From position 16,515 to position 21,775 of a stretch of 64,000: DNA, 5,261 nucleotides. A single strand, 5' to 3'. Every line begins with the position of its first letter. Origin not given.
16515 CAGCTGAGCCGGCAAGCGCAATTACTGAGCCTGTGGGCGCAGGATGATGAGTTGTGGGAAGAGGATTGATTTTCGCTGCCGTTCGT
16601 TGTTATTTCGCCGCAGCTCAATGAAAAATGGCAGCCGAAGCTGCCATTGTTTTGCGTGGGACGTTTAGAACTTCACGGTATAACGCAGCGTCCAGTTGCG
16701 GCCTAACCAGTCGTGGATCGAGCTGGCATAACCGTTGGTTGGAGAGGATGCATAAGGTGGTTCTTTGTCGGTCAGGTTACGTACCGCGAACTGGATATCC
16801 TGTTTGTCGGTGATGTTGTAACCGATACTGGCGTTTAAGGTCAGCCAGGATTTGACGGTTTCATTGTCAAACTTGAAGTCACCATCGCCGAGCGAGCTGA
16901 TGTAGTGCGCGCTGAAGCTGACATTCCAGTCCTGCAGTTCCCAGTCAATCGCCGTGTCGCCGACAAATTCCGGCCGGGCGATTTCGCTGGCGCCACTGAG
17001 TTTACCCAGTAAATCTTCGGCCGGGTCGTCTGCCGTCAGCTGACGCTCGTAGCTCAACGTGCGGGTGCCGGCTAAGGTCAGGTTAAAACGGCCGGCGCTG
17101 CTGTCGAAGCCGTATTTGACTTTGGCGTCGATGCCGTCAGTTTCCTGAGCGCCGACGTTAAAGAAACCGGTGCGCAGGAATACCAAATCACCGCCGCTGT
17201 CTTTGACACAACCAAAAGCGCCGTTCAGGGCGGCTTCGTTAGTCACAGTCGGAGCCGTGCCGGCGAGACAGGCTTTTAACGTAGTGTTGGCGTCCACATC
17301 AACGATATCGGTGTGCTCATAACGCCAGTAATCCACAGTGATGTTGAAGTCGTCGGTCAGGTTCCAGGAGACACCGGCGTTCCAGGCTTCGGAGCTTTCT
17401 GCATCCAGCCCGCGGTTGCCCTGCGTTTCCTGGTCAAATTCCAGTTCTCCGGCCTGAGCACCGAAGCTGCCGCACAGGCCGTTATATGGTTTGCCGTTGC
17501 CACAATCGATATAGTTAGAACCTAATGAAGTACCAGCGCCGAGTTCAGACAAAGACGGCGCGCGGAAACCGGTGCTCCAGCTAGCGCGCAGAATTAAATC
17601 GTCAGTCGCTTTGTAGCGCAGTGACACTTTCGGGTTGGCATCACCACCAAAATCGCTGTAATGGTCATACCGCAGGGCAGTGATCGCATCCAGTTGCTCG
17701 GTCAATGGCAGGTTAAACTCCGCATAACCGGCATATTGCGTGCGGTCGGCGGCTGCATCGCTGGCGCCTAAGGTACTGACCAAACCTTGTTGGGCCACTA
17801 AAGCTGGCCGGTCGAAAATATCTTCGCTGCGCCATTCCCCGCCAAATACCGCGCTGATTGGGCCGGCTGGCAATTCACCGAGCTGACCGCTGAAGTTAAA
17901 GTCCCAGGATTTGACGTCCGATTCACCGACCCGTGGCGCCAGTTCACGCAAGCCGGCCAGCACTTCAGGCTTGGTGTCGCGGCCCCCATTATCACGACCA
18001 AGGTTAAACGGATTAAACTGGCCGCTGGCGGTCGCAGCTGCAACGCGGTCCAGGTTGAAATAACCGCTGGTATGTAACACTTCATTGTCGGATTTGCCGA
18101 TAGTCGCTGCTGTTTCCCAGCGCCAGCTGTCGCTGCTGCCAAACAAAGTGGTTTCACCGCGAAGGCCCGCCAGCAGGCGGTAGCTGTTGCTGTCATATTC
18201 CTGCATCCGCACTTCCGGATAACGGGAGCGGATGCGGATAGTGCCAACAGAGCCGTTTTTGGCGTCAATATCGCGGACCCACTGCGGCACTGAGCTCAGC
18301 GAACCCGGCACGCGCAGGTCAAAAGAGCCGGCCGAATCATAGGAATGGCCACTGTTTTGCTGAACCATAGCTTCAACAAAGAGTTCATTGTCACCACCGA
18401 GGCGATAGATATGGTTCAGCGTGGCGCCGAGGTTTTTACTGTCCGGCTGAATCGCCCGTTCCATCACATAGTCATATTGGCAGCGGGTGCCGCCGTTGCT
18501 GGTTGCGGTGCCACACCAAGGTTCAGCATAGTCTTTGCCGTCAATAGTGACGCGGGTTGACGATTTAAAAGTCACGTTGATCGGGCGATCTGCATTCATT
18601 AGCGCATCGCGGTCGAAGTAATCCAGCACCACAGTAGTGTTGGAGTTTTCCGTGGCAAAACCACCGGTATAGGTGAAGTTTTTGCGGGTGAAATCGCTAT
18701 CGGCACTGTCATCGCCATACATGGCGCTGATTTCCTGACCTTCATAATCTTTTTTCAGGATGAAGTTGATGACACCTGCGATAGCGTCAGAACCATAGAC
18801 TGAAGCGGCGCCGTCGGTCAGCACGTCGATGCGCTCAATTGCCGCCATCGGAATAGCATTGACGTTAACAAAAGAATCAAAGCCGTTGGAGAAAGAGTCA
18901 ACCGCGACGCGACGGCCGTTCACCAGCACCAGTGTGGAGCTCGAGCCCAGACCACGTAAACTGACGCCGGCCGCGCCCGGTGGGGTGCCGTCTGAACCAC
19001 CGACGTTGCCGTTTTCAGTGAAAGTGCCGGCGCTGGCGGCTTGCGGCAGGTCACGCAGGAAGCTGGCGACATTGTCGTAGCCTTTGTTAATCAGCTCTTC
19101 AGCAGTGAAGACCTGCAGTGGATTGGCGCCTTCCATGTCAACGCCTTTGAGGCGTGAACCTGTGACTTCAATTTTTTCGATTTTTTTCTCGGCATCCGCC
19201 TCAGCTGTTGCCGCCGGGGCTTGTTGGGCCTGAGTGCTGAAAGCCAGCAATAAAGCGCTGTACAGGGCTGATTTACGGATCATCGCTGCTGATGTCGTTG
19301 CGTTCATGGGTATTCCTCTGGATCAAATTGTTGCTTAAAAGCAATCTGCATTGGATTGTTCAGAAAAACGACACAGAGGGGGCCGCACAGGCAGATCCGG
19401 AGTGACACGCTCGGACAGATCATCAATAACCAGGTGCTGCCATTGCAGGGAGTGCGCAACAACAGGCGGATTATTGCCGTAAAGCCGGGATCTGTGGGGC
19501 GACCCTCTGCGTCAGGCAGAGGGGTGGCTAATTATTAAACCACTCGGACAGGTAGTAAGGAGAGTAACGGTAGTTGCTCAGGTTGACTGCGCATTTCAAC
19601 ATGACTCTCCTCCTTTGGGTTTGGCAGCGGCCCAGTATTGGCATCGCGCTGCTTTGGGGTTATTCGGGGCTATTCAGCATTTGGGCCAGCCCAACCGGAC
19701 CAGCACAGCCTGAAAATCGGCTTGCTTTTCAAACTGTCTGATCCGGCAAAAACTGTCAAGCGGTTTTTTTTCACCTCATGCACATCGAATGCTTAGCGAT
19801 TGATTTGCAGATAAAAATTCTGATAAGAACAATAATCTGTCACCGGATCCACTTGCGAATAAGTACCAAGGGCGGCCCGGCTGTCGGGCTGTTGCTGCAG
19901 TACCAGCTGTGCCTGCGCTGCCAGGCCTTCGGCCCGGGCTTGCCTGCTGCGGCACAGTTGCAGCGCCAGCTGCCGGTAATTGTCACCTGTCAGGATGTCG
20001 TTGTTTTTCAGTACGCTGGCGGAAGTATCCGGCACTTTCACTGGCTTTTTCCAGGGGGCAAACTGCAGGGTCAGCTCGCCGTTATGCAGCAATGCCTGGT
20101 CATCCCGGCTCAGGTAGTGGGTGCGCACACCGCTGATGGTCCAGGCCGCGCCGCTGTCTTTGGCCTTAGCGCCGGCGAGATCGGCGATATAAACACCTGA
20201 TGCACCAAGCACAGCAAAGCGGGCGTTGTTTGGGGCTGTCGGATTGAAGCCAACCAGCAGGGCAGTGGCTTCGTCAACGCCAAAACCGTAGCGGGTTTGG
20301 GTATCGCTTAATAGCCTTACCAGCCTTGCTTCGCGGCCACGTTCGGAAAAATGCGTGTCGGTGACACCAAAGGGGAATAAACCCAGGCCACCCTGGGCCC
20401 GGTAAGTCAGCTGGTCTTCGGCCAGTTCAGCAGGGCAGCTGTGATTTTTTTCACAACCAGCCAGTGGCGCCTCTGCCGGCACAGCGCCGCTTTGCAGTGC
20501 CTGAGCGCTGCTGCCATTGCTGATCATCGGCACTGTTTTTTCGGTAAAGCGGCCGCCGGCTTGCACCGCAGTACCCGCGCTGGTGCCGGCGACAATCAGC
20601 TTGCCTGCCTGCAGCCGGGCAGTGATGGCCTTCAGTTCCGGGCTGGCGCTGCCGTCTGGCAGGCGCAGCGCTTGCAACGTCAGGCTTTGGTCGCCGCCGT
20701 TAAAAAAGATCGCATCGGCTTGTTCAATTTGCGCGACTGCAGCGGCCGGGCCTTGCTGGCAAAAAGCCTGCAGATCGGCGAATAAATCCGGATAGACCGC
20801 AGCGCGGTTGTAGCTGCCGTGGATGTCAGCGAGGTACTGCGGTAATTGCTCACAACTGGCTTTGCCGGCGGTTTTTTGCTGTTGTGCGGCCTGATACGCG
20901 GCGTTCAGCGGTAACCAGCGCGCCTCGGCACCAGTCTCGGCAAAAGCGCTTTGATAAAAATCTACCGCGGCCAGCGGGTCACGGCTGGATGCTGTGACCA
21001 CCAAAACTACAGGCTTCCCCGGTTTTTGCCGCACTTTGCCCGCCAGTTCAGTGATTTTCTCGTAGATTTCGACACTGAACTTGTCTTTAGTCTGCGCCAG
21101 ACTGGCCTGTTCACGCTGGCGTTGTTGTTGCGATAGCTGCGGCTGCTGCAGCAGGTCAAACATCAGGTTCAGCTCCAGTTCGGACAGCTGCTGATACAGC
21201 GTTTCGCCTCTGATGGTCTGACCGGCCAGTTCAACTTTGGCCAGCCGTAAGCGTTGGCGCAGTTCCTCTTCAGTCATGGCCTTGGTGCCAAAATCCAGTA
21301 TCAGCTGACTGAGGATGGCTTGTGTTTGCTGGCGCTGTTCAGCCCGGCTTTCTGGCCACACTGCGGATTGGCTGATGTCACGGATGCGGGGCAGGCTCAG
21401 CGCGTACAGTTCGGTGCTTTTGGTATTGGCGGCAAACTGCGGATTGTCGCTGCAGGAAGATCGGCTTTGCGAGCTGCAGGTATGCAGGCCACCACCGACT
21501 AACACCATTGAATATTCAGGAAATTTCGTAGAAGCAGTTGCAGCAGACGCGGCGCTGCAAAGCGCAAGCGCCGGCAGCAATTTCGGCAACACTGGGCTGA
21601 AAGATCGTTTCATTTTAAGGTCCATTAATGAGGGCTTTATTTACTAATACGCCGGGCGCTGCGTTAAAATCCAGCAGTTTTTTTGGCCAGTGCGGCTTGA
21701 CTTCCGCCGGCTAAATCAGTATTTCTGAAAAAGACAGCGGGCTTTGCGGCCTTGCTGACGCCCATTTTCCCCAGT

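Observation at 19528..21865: Two paralogous 24-aa leader peptides (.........-UAG): candidate new ribosome-arrest sensor for the cyanophycin locus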

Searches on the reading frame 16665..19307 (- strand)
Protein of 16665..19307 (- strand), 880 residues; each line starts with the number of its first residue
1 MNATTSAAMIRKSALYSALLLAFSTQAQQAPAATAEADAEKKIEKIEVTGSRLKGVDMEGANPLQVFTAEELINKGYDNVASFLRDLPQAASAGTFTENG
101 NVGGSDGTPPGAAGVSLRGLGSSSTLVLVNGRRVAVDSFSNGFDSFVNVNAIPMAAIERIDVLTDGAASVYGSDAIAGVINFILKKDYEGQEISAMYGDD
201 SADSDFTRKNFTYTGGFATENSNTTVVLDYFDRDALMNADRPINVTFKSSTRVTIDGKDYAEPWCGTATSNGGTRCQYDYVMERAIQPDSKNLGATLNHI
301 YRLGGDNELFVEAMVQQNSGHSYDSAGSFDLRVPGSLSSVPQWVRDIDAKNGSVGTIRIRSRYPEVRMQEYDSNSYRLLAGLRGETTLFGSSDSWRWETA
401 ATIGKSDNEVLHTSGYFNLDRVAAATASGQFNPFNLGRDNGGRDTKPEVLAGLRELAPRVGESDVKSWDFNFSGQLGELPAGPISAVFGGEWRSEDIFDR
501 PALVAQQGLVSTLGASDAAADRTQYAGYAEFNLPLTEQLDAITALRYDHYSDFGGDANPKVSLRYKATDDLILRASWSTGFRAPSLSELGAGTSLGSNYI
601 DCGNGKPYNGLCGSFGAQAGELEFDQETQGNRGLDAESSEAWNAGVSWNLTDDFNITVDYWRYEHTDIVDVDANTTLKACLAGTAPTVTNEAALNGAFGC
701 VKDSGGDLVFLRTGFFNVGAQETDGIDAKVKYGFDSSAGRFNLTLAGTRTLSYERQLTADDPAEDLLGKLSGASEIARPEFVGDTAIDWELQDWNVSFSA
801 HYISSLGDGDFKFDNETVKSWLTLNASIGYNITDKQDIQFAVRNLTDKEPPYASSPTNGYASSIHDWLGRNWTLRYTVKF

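Call 6: search_protein_families(library=pfam, proteins=[window:16665-19307:-])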
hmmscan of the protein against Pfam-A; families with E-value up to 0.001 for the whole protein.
window:16665-19307:- (880 aa): 2 families
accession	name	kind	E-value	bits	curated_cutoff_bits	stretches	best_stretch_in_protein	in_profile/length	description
PF00593.30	TonB_dep_Rec_b-barrel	-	1.9e-43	150.4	27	1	359-845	46-436/436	TonB dependent receptor-like, beta-barrel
PF07715.20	Plug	-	8.3e-19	68.5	23.9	1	60-179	5-107/107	TonB-dependent Receptor Plug Domain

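Call 41: search_protein_families(library=ncbifam, proteins=[window:16665-19307:-], max_evalue=0.00001)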
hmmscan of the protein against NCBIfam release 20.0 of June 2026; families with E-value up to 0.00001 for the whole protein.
window:16665-19307:- (880 aa): 19 families
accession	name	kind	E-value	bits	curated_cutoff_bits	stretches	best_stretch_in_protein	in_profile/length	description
NF010010.0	PRK13483.1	equivalog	2.2e-31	108.5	927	2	21-232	11-214/660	ligand-gated channel protein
NF007478.2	PRK10064.1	equivalog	2.1e-30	105.6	745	2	29-222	20-193/663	catecholate siderophore receptor CirA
NF010048.1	PRK13524.1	subfamily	1.8e-29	102.8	493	2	16-222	11-217/744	FepA family TonB-dependent siderophore receptor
TIGR01785.1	TonB-hemin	subfamily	9.1e-28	97.1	316.85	2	517-880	358-677/677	TonB-dependent heme/hemoglobin receptor family protein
NF050067.1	TonBEntbctnRecCfrA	equivalog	1.2e-25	90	1200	2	31-192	14-165/698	TonB-dependent ferric enterobactin receptor CfrA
TIGR01779.1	TonB-B12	equivalog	1.9e-24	86.2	599.7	1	18-267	5-239/614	TonB-dependent vitamin B12 receptor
TIGR01786.1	TonB-hemlactrns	subfamily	2.8e-24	85.5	323.75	2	525-880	393-719/719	TonB-dependent hemoglobin/transferrin/lactoferrin family receptor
NF007926.1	PRK10641.1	equivalog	3.5e-24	85.3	836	1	18-201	11-170/617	TonB-dependent vitamin B12 receptor BtuB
NF010012.0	PRK13486.1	equivalog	2.1e-23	82.6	924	2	61-189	43-162/696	TonB-dependent receptor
NF010051.0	PRK13528.1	subfamily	3.8e-23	81.6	583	2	23-221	16-212/727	FepA family TonB-dependent siderophore receptor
NF010038.0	PRK13513.1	equivalog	2.6e-22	79.1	942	1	23-191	17-171/659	ligand-gated channel protein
NF010011.0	PRK13484.1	equivalog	3.7e-19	68.4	1197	1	35-185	22-159/682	IreA family TonB-dependent siderophore receptor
TIGR01782.1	TonB-Xanth-Caul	subfamily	2.9e-15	55.6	310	1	559-858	587-847/868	TonB-dependent receptor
TIGR01783.1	TonB-siderophor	subfamily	1.6e-13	50.2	223.5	1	65-189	7-112/649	TonB-dependent siderophore receptor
NF053590.1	TonB_dep_TOL0244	equivalog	7.1e-13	48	645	1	116-203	71-160/604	TOL_0244 family TonB-dependent receptor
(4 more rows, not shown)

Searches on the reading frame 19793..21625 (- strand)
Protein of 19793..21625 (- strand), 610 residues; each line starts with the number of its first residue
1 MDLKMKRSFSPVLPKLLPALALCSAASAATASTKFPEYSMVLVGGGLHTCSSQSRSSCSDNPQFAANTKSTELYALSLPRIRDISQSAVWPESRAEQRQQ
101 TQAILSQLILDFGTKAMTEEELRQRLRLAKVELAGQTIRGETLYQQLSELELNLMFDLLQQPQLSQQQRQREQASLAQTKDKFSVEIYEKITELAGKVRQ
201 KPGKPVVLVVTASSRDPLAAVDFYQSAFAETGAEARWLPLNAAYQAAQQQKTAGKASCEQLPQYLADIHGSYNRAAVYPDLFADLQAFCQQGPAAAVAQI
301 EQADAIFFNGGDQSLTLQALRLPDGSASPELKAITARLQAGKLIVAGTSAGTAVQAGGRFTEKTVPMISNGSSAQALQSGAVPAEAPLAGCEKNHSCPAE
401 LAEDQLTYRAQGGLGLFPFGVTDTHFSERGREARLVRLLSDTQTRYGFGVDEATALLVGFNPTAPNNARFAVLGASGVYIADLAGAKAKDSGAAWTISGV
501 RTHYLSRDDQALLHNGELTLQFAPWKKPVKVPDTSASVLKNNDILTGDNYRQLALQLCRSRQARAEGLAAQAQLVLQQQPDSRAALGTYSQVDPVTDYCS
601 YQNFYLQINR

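Call 6: search_protein_families(library=pfam, proteins=[window:19793-21625:-])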
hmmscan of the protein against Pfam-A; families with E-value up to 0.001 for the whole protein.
window:19793-21625:- (610 aa): 1 family
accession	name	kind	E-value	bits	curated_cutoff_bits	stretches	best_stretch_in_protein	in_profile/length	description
PF03575.23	Peptidase_S51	-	9.2e-09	35.7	23.9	1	293-377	72-152/206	Peptidase family S51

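Call 41: search_protein_families(library=ncbifam, proteins=[window:19793-21625:-], max_evalue=0.00001)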
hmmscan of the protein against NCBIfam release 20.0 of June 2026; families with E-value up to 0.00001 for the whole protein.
window:19793-21625:- (610 aa): 1 family
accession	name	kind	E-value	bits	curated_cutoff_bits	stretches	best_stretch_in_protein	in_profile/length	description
TIGR02069.1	cyanophycinase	equivalog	8e-26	91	126.6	1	295-484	75-218/250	cyanophycinase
